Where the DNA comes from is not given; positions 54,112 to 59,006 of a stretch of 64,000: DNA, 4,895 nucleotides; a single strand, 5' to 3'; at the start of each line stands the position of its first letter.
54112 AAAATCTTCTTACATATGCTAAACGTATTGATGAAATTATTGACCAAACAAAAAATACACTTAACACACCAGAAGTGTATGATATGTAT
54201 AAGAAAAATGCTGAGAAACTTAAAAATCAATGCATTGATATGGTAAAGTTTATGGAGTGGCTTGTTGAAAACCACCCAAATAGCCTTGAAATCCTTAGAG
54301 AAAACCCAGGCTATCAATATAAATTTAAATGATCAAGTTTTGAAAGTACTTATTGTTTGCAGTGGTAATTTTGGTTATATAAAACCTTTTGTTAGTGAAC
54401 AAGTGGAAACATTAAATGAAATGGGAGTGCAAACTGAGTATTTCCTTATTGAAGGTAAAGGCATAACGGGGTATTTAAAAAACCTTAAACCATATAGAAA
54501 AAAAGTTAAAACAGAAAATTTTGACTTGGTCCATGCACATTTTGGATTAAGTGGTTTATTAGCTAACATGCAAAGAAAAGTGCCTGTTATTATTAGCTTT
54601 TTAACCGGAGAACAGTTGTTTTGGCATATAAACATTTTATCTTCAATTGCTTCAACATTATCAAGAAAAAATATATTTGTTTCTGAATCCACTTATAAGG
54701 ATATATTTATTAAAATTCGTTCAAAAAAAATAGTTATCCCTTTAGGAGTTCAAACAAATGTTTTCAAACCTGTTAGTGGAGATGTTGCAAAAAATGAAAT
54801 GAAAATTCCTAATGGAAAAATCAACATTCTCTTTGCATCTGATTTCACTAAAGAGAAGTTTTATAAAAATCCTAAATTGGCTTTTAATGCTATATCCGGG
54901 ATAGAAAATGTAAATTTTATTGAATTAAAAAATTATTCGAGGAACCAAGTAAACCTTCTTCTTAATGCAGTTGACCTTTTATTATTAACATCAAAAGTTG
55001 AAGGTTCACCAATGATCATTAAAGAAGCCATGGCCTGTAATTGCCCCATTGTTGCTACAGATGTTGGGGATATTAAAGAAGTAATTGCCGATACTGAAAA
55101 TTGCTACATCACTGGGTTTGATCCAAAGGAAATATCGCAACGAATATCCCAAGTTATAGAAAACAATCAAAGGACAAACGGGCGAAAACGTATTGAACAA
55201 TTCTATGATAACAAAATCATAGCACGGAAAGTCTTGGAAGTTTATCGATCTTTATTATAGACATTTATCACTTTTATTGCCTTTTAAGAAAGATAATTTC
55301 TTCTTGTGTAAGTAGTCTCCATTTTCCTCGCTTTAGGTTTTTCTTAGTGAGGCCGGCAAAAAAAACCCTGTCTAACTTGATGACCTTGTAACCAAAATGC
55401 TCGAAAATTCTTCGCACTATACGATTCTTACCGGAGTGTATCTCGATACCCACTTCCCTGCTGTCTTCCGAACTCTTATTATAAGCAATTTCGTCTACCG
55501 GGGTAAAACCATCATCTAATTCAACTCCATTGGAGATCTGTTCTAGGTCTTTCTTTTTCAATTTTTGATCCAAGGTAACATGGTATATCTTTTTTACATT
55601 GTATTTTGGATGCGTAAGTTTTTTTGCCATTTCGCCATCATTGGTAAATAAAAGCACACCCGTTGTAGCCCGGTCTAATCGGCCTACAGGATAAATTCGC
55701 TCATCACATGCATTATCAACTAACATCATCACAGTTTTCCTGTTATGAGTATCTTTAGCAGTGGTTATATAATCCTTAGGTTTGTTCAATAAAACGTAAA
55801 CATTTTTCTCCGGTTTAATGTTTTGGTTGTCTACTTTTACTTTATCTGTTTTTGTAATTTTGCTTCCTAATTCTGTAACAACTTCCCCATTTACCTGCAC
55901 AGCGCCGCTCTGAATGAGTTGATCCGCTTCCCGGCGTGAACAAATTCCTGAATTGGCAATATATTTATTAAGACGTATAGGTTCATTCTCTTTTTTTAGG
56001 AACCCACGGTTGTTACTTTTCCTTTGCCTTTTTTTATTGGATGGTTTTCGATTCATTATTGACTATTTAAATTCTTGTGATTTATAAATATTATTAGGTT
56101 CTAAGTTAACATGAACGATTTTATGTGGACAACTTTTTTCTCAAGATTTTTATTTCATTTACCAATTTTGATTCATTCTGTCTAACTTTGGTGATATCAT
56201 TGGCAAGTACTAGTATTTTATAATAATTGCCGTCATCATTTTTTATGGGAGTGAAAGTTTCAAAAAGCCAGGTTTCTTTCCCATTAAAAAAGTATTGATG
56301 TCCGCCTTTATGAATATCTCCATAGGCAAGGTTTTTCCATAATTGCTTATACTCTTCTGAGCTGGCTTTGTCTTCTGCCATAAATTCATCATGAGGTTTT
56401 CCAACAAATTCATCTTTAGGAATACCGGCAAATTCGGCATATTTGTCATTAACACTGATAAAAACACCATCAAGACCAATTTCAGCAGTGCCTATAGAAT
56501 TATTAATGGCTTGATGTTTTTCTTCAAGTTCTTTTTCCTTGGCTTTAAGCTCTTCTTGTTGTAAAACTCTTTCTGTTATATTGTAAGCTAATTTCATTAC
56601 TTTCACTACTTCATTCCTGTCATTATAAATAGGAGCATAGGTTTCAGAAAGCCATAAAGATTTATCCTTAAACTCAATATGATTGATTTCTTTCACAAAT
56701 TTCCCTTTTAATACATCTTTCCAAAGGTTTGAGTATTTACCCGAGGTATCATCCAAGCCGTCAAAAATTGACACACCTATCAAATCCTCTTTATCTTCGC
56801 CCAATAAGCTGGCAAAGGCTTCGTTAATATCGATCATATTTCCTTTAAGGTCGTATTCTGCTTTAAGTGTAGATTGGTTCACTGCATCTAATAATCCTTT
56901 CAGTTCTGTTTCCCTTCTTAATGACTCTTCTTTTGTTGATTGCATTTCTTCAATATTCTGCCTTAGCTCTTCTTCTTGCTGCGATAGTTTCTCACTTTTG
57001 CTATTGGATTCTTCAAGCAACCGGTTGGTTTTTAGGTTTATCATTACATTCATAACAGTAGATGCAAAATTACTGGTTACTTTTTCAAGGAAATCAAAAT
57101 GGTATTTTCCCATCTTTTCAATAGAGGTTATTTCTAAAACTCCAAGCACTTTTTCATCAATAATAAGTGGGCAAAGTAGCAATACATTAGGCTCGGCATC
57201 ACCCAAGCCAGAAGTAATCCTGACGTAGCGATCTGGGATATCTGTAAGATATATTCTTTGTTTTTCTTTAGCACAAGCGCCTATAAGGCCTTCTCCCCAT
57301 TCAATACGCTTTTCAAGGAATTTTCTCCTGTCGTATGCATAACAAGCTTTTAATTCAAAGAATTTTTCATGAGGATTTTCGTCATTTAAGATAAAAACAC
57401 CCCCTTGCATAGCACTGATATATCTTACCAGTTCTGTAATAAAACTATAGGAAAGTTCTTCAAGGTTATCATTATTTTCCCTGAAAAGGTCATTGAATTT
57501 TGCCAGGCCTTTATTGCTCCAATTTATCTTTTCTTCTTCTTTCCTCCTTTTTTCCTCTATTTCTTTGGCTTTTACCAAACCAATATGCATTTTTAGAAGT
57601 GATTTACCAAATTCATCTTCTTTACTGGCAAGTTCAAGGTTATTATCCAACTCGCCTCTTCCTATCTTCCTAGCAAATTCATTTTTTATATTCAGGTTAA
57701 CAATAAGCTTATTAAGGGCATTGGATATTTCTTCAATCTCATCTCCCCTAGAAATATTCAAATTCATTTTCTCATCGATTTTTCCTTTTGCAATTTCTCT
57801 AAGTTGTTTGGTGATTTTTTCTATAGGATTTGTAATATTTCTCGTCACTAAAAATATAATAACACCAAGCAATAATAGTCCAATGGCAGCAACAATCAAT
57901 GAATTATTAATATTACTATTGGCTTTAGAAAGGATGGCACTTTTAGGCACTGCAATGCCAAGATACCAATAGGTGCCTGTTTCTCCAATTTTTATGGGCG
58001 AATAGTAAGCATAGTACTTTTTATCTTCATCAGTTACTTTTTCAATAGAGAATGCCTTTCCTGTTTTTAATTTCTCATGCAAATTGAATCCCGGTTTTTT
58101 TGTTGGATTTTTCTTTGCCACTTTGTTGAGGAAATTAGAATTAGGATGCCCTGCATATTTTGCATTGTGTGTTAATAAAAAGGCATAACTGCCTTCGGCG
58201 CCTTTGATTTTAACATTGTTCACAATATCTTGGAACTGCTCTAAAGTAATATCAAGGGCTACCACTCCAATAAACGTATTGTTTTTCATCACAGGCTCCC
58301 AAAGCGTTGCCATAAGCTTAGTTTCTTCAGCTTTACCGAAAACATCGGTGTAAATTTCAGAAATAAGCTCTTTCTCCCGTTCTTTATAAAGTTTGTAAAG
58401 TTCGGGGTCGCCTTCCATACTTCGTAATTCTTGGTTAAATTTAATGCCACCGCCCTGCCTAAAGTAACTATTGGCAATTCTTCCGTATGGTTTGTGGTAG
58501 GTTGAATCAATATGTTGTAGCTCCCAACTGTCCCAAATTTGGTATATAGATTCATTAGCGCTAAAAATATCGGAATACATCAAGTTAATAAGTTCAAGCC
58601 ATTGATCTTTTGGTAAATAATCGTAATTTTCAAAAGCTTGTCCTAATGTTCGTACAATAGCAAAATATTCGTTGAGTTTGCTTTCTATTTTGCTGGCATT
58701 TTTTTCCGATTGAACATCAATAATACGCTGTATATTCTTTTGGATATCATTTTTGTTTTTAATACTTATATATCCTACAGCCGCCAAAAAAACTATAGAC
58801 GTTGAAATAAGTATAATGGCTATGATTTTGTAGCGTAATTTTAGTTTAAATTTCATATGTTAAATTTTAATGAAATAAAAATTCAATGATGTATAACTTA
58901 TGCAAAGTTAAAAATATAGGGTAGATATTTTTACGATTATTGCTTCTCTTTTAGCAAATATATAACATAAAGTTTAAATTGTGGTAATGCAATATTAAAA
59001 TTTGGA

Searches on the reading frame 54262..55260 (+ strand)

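Call 75: search_protein_families(library=pfam, proteins=[window:54262-55260:+], max_evalue=0.0001)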
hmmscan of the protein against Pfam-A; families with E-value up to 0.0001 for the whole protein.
window:54262-55260:+ (332 aa): 3 families
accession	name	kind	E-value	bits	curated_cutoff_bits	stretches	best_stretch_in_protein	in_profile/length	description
PF00534.26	Glycos_transf_1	-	8.1e-16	58.5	26.4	1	216-306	74-160/172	Glycosyl transferases group 1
PF13692.12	Glyco_trans_1_4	-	4.4e-15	56.6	27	1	213-301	56-142/142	Glycosyl transferases group 1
PF13439.12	Glyco_transf_4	-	5.4e-06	27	28.5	1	66-166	52-169/170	Glycosyltransferase Family 4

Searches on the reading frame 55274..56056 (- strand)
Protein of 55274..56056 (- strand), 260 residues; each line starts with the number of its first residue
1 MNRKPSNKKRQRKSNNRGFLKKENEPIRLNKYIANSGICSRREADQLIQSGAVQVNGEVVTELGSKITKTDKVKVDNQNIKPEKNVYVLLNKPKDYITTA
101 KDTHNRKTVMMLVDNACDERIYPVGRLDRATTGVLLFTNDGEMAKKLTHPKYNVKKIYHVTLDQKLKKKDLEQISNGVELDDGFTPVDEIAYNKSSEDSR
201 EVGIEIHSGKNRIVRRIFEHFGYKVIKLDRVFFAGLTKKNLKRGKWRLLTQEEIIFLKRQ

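Call 75: search_protein_families(library=pfam, proteins=[window:55274-56056:-], max_evalue=0.0001)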
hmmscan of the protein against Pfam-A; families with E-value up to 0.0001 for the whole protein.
window:55274-56056:- (260 aa): 4 families
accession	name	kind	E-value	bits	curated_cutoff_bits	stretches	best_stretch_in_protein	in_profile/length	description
PF00849.27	PseudoU_synth_2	-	2.3e-25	90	26.8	1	87-220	2-152/152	RNA pseudouridylate synthase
PF01479.30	S4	-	4.1e-13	49.3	22.8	1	28-73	2-48/48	S4 domain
PF22421.1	SYY_C-terminal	-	7.6e-07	29.4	27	1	23-76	15-69/83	Tyrosine--tRNA ligase SYY-like C-terminal domain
PF13275.11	S4_2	-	1.8e-06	28.2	24.6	1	23-81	4-63/65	S4 domain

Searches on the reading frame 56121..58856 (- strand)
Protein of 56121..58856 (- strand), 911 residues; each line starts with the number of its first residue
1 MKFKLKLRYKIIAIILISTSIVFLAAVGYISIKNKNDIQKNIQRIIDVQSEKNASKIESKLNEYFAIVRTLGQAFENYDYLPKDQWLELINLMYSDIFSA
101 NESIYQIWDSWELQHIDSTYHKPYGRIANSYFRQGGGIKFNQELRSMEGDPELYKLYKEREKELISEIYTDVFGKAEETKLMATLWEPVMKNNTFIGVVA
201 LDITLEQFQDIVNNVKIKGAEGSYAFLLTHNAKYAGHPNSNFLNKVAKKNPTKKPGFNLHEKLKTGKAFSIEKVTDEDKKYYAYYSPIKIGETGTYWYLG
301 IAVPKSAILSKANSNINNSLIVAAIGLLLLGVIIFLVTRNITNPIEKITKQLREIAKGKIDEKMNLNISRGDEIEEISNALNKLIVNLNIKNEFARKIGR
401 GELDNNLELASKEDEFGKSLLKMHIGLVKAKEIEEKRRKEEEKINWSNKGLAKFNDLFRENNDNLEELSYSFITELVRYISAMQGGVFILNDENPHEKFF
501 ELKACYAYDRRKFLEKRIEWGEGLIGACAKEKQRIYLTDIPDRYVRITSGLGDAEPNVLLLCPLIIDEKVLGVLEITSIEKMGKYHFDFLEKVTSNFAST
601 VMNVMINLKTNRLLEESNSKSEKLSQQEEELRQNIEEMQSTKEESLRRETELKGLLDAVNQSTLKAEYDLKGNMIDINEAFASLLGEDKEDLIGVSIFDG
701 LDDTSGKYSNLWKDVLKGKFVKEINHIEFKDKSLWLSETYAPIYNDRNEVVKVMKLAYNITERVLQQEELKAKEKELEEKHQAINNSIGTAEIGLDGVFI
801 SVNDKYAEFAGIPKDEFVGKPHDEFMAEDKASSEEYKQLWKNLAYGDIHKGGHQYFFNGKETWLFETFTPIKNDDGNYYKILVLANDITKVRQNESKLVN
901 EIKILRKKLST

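Call 75: search_protein_families(library=pfam, proteins=[window:56121-58856:-], max_evalue=0.0001)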
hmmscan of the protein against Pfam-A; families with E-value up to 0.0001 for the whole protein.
window:56121-58856:- (911 aa): 10 families
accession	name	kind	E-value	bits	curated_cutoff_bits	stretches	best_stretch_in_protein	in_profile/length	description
PF08448.16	PAS_4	-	1.1e-21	77.6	23.1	2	789-892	7-109/110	PAS fold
PF13426.13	PAS_9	-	9e-18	64.9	27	2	669-762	8-103/103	PAS domain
PF13185.12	GAF_2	-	4e-12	47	28.6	1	464-598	3-132/136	GAF domain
PF00672.30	HAMP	-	2.1e-11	44.4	25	1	336-388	1-51/53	HAMP domain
PF02743.24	dCache_1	-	3.3e-11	43.6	45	1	147-301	95-239/240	Cache domain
PF00989.32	PAS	-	8e-09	36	22.6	0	795-888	19-113/113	PAS fold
PF08447.18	PAS_3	-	2.4e-08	34.6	25.6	0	800-882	2-86/89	PAS fold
PF22673.2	MCP-like_PDC_1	-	1.3e-05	26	27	1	125-210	30-113/113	Methyl-accepting chemotaxis protein-like, first PDC sensor domain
PF17202.10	sCache_3_3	-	1.6e-05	25.6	28.8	0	260-303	53-97/107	Single cache domain 3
PF01590.32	GAF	-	8.6e-05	23.5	22.4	0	465-597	2-129/133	GAF domain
